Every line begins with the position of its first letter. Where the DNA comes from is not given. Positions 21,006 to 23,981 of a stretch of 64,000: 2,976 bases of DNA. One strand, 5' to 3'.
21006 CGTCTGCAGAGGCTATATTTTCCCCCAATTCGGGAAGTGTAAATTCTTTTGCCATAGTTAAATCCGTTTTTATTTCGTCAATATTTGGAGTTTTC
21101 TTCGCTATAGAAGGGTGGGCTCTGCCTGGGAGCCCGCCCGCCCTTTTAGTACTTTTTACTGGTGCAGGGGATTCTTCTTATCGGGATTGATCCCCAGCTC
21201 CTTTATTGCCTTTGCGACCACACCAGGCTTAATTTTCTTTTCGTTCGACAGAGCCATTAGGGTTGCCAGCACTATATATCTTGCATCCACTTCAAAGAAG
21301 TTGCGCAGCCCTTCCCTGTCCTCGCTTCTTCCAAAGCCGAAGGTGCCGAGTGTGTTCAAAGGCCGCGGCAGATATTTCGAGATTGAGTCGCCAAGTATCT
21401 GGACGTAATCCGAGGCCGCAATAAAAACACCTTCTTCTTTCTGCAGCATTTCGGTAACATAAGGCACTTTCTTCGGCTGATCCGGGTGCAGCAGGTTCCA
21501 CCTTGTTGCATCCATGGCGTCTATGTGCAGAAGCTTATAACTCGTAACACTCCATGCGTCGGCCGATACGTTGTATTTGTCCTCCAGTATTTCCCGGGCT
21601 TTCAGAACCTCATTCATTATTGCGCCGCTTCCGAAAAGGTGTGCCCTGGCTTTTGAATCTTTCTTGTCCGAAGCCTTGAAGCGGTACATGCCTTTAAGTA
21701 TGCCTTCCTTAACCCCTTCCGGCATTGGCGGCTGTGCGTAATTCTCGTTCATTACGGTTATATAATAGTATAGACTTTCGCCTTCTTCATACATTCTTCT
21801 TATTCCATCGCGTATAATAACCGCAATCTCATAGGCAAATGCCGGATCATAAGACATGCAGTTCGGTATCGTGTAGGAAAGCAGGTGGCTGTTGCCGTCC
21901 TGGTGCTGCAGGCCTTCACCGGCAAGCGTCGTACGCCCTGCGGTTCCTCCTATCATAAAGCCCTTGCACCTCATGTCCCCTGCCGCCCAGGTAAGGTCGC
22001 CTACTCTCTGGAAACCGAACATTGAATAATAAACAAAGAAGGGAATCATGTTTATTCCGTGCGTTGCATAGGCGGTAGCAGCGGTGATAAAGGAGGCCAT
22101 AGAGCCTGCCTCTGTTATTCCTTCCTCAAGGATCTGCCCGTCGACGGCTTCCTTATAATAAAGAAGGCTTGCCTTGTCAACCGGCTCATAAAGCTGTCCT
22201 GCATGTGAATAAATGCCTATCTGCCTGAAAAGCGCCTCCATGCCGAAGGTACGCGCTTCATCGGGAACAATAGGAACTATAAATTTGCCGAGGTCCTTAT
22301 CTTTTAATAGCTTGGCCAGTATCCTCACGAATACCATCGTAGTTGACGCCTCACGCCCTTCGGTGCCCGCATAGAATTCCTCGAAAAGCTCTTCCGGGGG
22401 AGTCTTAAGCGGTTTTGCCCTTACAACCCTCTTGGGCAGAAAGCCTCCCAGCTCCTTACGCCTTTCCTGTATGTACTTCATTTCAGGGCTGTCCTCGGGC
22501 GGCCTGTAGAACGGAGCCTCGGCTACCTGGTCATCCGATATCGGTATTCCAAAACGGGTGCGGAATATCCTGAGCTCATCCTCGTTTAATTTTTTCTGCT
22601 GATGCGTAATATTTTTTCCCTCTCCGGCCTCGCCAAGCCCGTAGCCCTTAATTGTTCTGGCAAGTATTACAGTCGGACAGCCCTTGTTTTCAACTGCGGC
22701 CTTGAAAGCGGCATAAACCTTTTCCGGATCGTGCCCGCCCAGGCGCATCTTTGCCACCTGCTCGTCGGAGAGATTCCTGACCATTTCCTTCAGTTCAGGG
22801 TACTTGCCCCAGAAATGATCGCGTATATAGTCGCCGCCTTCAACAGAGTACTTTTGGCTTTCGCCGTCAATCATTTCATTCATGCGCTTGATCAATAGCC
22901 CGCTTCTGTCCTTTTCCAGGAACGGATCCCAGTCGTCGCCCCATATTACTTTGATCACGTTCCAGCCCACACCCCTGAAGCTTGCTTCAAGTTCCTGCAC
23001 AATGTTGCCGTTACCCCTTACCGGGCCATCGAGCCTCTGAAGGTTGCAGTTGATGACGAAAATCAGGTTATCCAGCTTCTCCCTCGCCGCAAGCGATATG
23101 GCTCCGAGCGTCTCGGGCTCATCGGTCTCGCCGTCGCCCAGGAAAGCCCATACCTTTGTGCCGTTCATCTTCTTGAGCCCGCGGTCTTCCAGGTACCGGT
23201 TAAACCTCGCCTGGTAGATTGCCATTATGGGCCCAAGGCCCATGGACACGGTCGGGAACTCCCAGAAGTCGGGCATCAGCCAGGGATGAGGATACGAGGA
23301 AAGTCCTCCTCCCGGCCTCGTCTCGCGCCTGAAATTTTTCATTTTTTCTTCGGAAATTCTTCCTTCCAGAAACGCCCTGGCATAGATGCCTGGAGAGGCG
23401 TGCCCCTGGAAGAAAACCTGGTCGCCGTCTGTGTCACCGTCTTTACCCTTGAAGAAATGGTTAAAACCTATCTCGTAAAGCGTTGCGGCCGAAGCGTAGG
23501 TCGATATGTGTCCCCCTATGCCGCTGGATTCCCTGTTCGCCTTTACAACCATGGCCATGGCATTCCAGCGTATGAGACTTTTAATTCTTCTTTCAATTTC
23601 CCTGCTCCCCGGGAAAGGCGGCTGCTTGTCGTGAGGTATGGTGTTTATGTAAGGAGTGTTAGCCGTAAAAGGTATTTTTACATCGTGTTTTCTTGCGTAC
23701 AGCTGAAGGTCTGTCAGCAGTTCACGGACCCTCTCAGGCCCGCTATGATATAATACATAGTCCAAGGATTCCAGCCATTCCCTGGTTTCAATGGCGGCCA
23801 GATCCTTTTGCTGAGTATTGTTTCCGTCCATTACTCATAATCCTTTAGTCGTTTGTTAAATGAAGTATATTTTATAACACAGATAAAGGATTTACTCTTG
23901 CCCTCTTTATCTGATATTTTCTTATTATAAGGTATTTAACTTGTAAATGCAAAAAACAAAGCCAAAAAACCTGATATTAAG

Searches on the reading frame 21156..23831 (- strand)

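Call 39: search_protein_families(library=pfam, proteins=[window:21156-23831:-], max_evalue=0.0001)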
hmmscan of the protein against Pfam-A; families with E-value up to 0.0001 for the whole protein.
window:21156-23831:- (891 aa): 3 families
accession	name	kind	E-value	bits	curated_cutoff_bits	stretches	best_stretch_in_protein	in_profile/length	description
PF17831.6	PDH_E1_M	-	1.6e-102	342.1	23.2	1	486-701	14-229/229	Pyruvate dehydrogenase E1 component middle domain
PF00456.26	Transketolase_N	-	1.1e-16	61.2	22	1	81-300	3-218/334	Transketolase, thiamine diphosphate binding domain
PF22613.1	Transketolase_C_1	-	8.5e-16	58.6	27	1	714-849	1-113/113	Transketolase-like TK C-terminal domain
